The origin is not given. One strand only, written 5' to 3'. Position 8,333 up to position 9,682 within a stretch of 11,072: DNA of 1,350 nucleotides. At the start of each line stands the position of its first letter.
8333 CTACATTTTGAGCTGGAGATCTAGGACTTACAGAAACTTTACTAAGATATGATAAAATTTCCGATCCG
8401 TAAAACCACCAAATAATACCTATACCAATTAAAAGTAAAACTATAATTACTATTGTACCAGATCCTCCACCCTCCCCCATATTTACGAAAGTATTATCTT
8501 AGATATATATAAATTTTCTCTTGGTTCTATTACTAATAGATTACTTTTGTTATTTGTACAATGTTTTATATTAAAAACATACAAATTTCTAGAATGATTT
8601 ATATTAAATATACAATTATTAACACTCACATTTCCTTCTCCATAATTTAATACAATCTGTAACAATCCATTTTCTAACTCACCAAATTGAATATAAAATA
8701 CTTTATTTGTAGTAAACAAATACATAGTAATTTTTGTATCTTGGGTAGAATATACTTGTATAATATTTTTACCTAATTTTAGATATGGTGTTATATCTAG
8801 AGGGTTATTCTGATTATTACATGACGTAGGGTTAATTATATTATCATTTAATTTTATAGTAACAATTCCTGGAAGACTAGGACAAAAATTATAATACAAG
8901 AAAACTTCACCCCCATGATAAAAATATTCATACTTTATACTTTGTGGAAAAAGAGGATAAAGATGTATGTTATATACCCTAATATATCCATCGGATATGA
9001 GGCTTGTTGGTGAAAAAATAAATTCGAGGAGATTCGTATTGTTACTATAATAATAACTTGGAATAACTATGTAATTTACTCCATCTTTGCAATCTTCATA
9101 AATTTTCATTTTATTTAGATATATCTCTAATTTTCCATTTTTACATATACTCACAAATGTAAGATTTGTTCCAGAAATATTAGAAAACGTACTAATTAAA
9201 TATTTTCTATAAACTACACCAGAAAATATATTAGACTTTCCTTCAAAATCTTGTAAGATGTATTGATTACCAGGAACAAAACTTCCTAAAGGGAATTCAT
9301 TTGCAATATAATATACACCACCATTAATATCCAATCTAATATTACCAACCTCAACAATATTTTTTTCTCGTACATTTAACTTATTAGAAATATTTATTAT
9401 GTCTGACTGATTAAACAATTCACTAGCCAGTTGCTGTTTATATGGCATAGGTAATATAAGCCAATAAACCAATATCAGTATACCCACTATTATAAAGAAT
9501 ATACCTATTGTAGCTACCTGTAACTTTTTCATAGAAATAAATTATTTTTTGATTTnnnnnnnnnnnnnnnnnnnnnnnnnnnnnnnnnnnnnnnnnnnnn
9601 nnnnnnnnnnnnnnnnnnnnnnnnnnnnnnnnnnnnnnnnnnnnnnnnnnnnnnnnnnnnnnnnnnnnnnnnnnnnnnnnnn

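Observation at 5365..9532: Four-gene block of orphan exported proteins between Pelota and aIF2-alpha: candidate uncharacterised cell-surface or host-contact module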

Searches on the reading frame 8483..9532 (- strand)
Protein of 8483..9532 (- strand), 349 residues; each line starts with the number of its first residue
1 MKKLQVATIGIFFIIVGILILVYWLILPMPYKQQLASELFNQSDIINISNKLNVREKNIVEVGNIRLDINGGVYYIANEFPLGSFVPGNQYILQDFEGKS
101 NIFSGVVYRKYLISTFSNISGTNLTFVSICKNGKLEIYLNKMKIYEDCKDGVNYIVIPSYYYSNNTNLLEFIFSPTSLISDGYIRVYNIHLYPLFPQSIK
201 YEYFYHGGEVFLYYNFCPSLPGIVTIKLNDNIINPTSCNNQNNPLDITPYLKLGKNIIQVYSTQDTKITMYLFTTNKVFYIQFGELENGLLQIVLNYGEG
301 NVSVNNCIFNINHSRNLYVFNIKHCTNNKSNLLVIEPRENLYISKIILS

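Call 3: search_protein_families(library=pfam, proteins=[window:8483-9532:-], max_evalue=1)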
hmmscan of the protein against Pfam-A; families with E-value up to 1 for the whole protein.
window:8483-9532:- (349 aa): 4 families
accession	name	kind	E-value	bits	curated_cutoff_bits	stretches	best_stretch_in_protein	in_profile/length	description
PF16954.10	HRG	-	0.017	15.9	27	1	8-36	6-34/52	Haem-transporter, endosomal/lysosomal, haem-responsive gene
PF25527.1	GBD-like_ZMIZ1_ZMIZ2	-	0.03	15.1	26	1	224-274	67-118/126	ZMIZ1/ZMIZ2 GBD-like domain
PF16755.11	Beta-prop_NUP159_NUP214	-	0.034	13.9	29.6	1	238-316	41-122/366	NUP159/214 beta propeller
PF20037.4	DUF6440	-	0.27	11.5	26.5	1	138-161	14-36/53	Family of unknown function (DUF6440)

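Call 4: search_protein_families(library=ncbifam, proteins=[window:8483-9532:-], max_evalue=1)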
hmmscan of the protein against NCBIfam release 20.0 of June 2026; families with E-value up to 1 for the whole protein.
window:8483-9532:- (349 aa): 0 families

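Call 5: list_cluster_members(proteins=[window:8483-9532:-, window:7230-8480:-, window:6236-7198:-, window:5365-6231:-, window:9556-10572:-, window:10569-11036:-])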
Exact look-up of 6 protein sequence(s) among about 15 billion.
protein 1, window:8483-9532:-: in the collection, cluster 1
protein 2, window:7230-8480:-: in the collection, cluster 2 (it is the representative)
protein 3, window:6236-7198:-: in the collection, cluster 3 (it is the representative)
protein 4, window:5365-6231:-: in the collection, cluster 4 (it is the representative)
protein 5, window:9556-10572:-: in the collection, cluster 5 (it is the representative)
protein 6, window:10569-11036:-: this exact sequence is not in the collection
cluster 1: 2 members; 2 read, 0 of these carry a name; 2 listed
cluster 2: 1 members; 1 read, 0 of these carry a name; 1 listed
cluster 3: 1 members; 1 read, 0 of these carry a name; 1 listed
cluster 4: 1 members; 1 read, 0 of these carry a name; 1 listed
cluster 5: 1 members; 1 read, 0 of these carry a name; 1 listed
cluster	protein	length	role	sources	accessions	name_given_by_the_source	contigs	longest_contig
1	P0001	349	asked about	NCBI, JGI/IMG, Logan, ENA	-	-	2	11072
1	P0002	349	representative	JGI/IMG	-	-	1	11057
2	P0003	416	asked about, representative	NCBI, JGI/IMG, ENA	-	-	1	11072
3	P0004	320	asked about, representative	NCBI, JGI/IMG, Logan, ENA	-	-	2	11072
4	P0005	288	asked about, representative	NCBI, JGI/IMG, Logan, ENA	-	-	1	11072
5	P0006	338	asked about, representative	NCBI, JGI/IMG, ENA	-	-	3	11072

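Call 8: find_homologous_proteins(query=window:8483-9532:-, max_evalue=0.01)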
Query window:8483-9532:- (349 aa): 2 proteins with E <= 0.01 among 1199 candidates.
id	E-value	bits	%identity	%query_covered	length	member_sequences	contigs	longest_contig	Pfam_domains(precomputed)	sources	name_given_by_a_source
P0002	3.0e-225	765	100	100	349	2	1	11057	-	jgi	-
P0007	6.2e-32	129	31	99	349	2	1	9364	-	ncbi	ncbi:MAG: hypothetical protein ACP5G1_01920 [Nanopusillaceae archaeon]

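Call 10: find_encoding_contigs(protein=P0007, flank=10000)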
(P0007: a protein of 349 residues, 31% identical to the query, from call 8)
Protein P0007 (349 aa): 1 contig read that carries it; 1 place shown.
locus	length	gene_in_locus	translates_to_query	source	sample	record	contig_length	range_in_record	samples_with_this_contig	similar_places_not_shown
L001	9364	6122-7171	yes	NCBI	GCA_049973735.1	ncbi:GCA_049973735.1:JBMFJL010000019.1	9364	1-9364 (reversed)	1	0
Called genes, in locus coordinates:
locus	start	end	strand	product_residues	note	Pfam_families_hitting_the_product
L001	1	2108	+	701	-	PF03104:DNA_pol_B_exo1, PF10108:DNA_pol_B_exo2 (weak), PF00136:DNA_pol_B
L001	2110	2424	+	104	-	-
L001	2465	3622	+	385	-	PF05531:NPV_P10 (faint)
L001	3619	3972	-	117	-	-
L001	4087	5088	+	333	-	-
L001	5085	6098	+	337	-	PF26356:Pelota_N, PF03465:eRF1_3 (weak)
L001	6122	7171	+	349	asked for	-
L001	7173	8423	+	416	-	-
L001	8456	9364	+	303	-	?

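Call 11: find_encoding_contigs(protein=P0002, flank=10000)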
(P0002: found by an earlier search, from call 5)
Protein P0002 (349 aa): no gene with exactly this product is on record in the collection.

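Call 12: search_protein_families(library=pfam, proteins=[L001:4087-5088:+, L001:6122-7171:+, L001:7173-8423:+, L001:8456-9364:+, L001:2465-3622:+, L001:3619-3972:-, L001:2110-2424:+], max_evalue=1)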
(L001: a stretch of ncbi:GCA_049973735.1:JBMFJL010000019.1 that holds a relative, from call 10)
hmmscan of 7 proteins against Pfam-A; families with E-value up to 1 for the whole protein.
L001:4087-5088:+ (333 aa): 2 families
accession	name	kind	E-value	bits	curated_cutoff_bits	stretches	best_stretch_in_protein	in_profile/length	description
PF01478.23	Peptidase_A24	-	0.0002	22.2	26.5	1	13-114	4-101/104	Type IV leader peptidase family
PF11166.13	DUF2951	-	0.019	15.6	26.7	1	175-274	4-98/98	Protein of unknown function (DUF2951)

L001:6122-7171:+ (349 aa): 2 families
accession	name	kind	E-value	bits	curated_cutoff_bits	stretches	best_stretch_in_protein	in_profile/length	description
PF16954.10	HRG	-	0.017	15.9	27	1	9-34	6-31/52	Haem-transporter, endosomal/lysosomal, haem-responsive gene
PF19868.4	DUF6341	-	0.19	11.8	26.4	1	13-27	17-31/50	Family of unknown function (DUF6341)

L001:7173-8423:+ (416 aa): 0 families

L001:8456-9364:+ (303 aa): 1 family
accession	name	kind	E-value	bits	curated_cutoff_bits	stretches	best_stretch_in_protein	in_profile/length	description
PF10913.13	DUF2706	-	0.051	13.9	25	1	257-294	18-55/59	Protein of unknown function (DUF2706)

L001:2465-3622:+ (385 aa): 28 families (the best 25 are shown)
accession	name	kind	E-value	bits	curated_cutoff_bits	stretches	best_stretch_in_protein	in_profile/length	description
PF05531.17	NPV_P10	-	1.8e-07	32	29.8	1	75-122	12-60/75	Nucleopolyhedrovirus P10 protein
PF07889.17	DUF1664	-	0.00071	20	34.6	1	272-346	43-118/124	Protein of unknown function (DUF1664)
PF12732.12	YtxH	-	0.003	18.4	37.5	0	131-175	48-70/71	YtxH-like protein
PF06009.19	Laminin_II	-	0.0089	16.5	33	2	278-363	14-98/138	Laminin Domain II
PF12296.13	HsbA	-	0.012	16.5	33.5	0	74-156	6-90/121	Hydrophobic surface binding protein A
PF08702.15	Fib_alpha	-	0.012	16.3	29.9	1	44-122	51-127/143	Fibrinogen alpha/beta chain family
PF10241.14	KxDL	-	0.016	15.9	27.2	1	39-93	20-74/86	Uncharacterized conserved protein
PF16331.10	TolA_bind_tri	-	0.021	15.4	30.1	1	294-343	25-71/76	TolA binding protein trimerisation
PF00435.27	Spectrin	-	0.024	15.6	29.9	1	282-340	22-84/105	Spectrin repeat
PF08479.16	POTRA_2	-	0.028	14.7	24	0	239-275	11-46/76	POTRA domain, ShlB-type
PF01442.23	Apolipoprotein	-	0.031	14.4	90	1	108-225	8-174/190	Apolipoprotein A1/A4/E domain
PF10805.13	DUF2730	-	0.033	14.7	24.9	1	99-146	35-81/102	Protein of unknown function (DUF2730)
PF24564.1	DUF7605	-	0.045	14.1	27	1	155-229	60-134/183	Domain of unknown function (DUF7605)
PF18265.6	Nas2_N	-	0.054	13.9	23.2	1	94-129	44-79/79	Nas2 N_terminal domain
PF06103.16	DUF948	-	0.066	13.8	37.2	0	297-344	22-73/89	Bacterial protein of unknown function (DUF948)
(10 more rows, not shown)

L001:3619-3972:- (117 aa): 4 families
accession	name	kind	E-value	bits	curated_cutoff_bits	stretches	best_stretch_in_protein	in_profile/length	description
PF21689.3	TorS_sensor_domain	-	0.021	14.7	27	1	15-113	179-272/275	Sensor protein TorS, sensor domain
PF15153.11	CYTL1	-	0.09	13.1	27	1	54-106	57-106/133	Cytokine-like protein 1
PF09893.14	DUF2120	-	0.11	13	25.3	1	14-96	29-100/136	Uncharacterized protein conserved in archaea (DUF2120)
PF17793.6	AHD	-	0.66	10.4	27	1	40-59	11-30/61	ANC1 homology domain (AHD)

L001:2110-2424:+ (104 aa): 35 families (the best 25 are shown)
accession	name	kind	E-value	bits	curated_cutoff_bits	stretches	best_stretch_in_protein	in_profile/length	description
PF25785.1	TPR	-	0.0013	19.5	27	1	64-102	7-45/110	Nucleoprotein TPR-like domain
PF06103.16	DUF948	-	0.01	16.5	37.2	1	47-90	44-87/89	Bacterial protein of unknown function (DUF948)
PF20435.3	ASY3-like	-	0.028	13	25.7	1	5-39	719-753/793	Meiosis-specific protein ASY3-like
PF04136.21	COG3_N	-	0.029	14.7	27.9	1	43-97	4-58/147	Conserved oligomeric Golgi complex subunit 3, N-terminal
PF12325.13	TMF_TATA_bd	-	0.039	14.5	29.1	1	6-98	16-105/115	TATA element modulatory factor 1 TATA binding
PF22215.1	MLKL_N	-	0.042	13.8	27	1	7-41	54-86/142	Mixed lineage kinase domain-like N-terminal domain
PF10805.13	DUF2730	-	0.044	14.3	24.9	1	3-66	34-96/102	Protein of unknown function (DUF2730)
PF18504.6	Csm1_N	-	0.045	14.5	26.3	1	3-33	35-65/70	Csm1 N-terminal domain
PF15397.11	DUF4618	-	0.047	13.6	34.9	1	11-100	140-229/258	Domain of unknown function (DUF4618)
PF06428.16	Sec2p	-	0.057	13.8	28.5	1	2-33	57-88/92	GDP/GTP exchange factor Sec2p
PF10152.14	CCDC53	-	0.078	13.9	24.6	1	55-97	4-47/147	Subunit CCDC53 of WASH complex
PF14131.11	DUF4298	-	0.11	13.1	27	1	4-33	1-30/87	Domain of unknown function (DUF4298)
PF04108.17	ATG17_like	-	0.11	12.4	43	1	6-76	219-287/355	Autophagy protein ATG17-like domain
PF02123.21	RdRP_4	-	0.11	11.8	22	1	13-65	87-139/465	Viral RNA-directed RNA-polymerase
PF05531.17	NPV_P10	-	0.14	13.1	29.8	0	64-98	4-38/75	Nucleopolyhedrovirus P10 protein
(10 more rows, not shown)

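Call 37: search_solved_structures(query=A8, max_evalue=10)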
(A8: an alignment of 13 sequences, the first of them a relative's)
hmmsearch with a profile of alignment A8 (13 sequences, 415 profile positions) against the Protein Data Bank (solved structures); distinct sequences matched with E-value up to 10: 2.
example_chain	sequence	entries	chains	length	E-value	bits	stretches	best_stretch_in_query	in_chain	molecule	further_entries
3g67_A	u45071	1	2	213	0.65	12.3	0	29-100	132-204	Methyl-accepting chemotaxis protein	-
3g6b_A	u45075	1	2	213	1.4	11.1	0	29-100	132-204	Methyl-accepting chemotaxis protein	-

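Call 44: predict_structure(alignment_id=A8)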
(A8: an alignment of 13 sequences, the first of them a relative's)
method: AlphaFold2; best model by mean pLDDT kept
length: 416 residues; sequences in the alignment: 13
mean_pLDDT: 83.4   pTM: 0.75
mean pLDDT of the five models: 83.4, 83.2, 81.9, 80.8, 78.7
residues with pLDDT >= 90: 192; 70-90: 156; 50-70: 44; < 50: 24
segments of 3 or more residues with pLDDT < 50: 1-6, 35-51
pLDDT, mean of each block of 10 residues (from residue 1): 48 85 79 47 37 60 77 86 58 75 92 89 95 80 93 66 76 89 93 89 87 95 91 88 85 82 85 87 83 92 90 97 94 90 94 96 93 93 92 96 94 90
secondary structure, 60 per line:
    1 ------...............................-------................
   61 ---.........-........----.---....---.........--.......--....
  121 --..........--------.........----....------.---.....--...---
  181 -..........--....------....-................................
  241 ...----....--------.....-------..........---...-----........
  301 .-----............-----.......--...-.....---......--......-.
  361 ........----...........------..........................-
elements in order: H7-37 H45-60 H64-72 H74-81 H90-93 E97-105 E108-114 E117-120 E123-132 E141-149 E168-172 E175-177 E182-191 E194-197 H204-207 E209-234 H235-243 H248-251 E260-264 E272-276 H277-281 E285-287 E293-301 E307-318 E324-330 E333-335 E337-341 E345-350 E353-358 H360-368 E373-383 E390-415

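Call 47: fold_search(model_id=the predicted structure, library=pdb)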
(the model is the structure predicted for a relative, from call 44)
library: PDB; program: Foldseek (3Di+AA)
matches with E <= 10: 1680; with E <= 0.001: 69
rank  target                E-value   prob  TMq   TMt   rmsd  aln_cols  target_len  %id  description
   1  7c7r_A                9.3e-06  0.69  0.14  0.14  23.8       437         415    9  Biofilm associated protein - B domain (released 2021-05-12)
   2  2y7l_A                1.4e-05  0.33  0.11  0.13  24.4       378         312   10  Structure of N-terminal domain of Candida albicans Als9-2 in complex with human fibrinogen gamma peptide (released 2011-10-05)
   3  5es4_A                1.9e-05  0.44  0.13  0.06  29.5       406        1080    8  RE-REFINEMENT OF INTEGRIN ALPHAXBETA2 ECTODOMAIN IN THE CLOSED/BENT CONFORMATION (released 2016-03-02)
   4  5cyl_A                2.4e-05  0.96  0.21  0.23  31.7       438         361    9  Crystal structure of the CupB6 tip adhesin from Pseudomonas aeruginosa (released 2016-10-05)
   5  5cyl_G                3.3e-05  0.94  0.21  0.24  32.2       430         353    9  Crystal structure of the CupB6 tip adhesin from Pseudomonas aeruginosa (released 2016-10-05)
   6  5cyl_D                3.3e-05  0.94  0.21  0.23  32.0       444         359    9  Crystal structure of the CupB6 tip adhesin from Pseudomonas aeruginosa (released 2016-10-05)
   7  4kkp_B                3.5e-05  0.92  0.16  0.25  20.7       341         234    6  Crystal structure of Vibrio cholerae RbmA (crystal form 2) (released 2013-05-22)
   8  1r19_C                3.9e-05  0.35  0.11  0.14  25.8       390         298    8  Crystal Structure Analysis of S.epidermidis adhesin SdrG binding to Fibrinogen (Apo structure) (released 2003-10-28)
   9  4nen_A                3.9e-05  0.33  0.12  0.06  28.8       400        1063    9  An internal ligand-bound, metastable state of a leukocyte integrin, aXb2 (released 2014-01-15)
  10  8uai_D                3.9e-05  0.25  0.10  0.10  33.0       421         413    8  Crystal structure of hetero hexameric hazelnut allergen Cor a 9 (released 2024-05-15)
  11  3ehk_A                4.2e-05  0.23  0.10  0.11  30.9       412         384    8  Crystal structure of Pru du amandin, an allergenic protein from prunus dulcis (released 2009-09-15)
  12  5cyl_F                4.4e-05  0.92  0.21  0.24  32.7       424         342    9  Crystal structure of the CupB6 tip adhesin from Pseudomonas aeruginosa (released 2016-10-05)
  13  2uya                  4.4e-05  0.13  0.08  0.08  31.8       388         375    8  DEL162-163 mutant of Bacillus subtilis Oxalate Decarboxylase OxdC (released 2007-08-21)
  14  6ufi                  4.4e-05  0.09  0.07  0.08  31.2       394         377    9  W96Y Oxalate Decarboxylase (Bacillus subtilis) (released 2020-09-30)
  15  5xty_B                4.7e-05  0.23  0.10  0.11  30.5       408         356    9  Crystal Structure of 11S allergen from Cocos nucifera L. (released 2018-06-06)
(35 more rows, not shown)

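Call 49: find_homologous_proteins(query=A5, max_evalue=0.001)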
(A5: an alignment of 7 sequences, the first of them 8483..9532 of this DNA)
Query A5 (7 sequences) (349 aa, profile of the alignment): 4 proteins with E <= 0.001 among 7010 candidates.
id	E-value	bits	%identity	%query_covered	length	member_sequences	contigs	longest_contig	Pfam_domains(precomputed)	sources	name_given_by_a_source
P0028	6.6e-142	491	33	98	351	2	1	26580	-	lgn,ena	-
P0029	4.8e-141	488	32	98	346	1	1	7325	-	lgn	-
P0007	9.5e-135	468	31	99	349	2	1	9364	-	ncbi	ncbi:MAG: hypothetical protein ACP5G1_01920 [Nanopusillaceae archaeon]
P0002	2.5e-134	466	100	100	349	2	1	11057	-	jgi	-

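Call 50: search_protein_families(library=pfam, alignment_id=A5, max_evalue=0.05)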
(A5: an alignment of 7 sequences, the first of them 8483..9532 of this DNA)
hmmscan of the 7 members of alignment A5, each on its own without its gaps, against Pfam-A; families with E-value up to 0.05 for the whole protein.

A. member 1, window:8483-9532:- (349 aa): 3 families
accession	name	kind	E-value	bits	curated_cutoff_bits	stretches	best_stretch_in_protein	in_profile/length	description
PF16954.10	HRG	-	0.017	15.9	27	1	8-36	6-34/52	Haem-transporter, endosomal/lysosomal, haem-responsive gene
PF25527.1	GBD-like_ZMIZ1_ZMIZ2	-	0.03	15.1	26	0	224-274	67-118/126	ZMIZ1/ZMIZ2 GBD-like domain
PF16755.11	Beta-prop_NUP159_NUP214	-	0.034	13.9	29.6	0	238-316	41-122/366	NUP159/214 beta propeller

B. families by the number of members that match (of 7 scanned): 4 families
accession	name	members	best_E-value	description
PF16954.10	HRG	3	0.014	Haem-transporter, endosomal/lysosomal, haem-responsive gene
PF25527.1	GBD-like_ZMIZ1_ZMIZ2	2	0.011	ZMIZ1/ZMIZ2 GBD-like domain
PF10262.15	Rdx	1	0.031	Rdx family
PF16755.11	Beta-prop_NUP159_NUP214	1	0.034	NUP159/214 beta propeller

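Call 51: search_protein_families(library=pfam, alignment_id=A4, max_evalue=0.05)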
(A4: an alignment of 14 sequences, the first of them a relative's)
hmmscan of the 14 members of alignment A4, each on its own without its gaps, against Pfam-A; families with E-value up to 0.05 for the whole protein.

A. member 1, P0003 (416 aa): 0 families

B. families by the number of members that match (of 14 scanned): 2 families
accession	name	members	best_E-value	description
PF07331.16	TctB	1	0.02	Tripartite tricarboxylate transporter TctB family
PF25424.1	PH_35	1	0.043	Fungal deubiquitinating enzyme PH domain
